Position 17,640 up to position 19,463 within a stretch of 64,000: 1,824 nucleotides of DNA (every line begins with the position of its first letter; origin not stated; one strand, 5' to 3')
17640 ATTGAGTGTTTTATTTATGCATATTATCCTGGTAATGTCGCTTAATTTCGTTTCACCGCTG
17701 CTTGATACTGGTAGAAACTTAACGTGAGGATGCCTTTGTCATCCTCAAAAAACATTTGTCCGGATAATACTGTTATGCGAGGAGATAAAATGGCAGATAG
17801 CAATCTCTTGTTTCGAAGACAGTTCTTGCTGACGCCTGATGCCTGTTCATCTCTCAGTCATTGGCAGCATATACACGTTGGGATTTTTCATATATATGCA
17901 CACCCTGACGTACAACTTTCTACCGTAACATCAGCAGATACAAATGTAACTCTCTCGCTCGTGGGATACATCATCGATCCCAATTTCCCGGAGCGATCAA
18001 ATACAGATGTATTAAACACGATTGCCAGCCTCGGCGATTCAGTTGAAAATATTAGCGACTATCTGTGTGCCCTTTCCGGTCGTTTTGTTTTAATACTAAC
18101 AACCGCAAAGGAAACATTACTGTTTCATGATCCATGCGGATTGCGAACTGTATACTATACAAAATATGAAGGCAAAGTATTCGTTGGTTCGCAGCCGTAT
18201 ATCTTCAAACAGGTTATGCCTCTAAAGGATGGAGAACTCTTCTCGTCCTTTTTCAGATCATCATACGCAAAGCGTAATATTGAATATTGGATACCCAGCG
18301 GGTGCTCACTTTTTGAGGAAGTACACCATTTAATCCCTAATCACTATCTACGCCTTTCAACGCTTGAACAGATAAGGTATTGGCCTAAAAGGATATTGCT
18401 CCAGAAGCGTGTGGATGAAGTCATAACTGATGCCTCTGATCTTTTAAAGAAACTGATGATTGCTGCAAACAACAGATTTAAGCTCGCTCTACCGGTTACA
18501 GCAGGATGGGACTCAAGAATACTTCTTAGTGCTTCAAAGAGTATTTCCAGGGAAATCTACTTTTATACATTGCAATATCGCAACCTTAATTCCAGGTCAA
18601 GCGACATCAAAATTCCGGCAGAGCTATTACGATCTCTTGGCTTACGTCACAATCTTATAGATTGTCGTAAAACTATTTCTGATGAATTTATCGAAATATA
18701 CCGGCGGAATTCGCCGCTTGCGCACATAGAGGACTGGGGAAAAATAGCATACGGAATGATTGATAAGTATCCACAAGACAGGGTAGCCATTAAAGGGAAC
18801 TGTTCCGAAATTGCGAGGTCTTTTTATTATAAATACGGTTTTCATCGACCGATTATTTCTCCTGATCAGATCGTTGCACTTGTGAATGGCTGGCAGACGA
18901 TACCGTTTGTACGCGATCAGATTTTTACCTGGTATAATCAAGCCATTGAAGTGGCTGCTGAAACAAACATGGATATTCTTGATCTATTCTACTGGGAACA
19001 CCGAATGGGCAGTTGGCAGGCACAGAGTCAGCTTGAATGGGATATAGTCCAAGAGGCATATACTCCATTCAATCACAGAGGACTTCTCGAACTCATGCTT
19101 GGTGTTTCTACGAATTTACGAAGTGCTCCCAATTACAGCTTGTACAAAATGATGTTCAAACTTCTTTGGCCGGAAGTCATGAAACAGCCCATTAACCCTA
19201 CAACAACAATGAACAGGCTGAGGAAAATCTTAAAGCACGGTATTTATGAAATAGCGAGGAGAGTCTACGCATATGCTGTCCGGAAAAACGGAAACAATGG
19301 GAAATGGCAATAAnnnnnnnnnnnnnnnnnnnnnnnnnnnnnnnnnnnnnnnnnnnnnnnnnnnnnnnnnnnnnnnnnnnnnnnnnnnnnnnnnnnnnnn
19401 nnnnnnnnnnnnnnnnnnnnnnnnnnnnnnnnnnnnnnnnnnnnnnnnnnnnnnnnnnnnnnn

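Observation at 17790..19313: Divergent AsnB / lasso-cyclase-like protein without a Cys nucleophile and with an altered PP-loop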

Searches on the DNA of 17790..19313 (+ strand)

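Call 87: search_dna_similar(query=L068:9023-11368:+, collection=ecoli_genomes, mode=near, max_rows=10)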
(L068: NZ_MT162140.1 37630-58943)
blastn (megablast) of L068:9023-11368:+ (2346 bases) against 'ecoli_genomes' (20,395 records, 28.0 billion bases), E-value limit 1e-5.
No match.
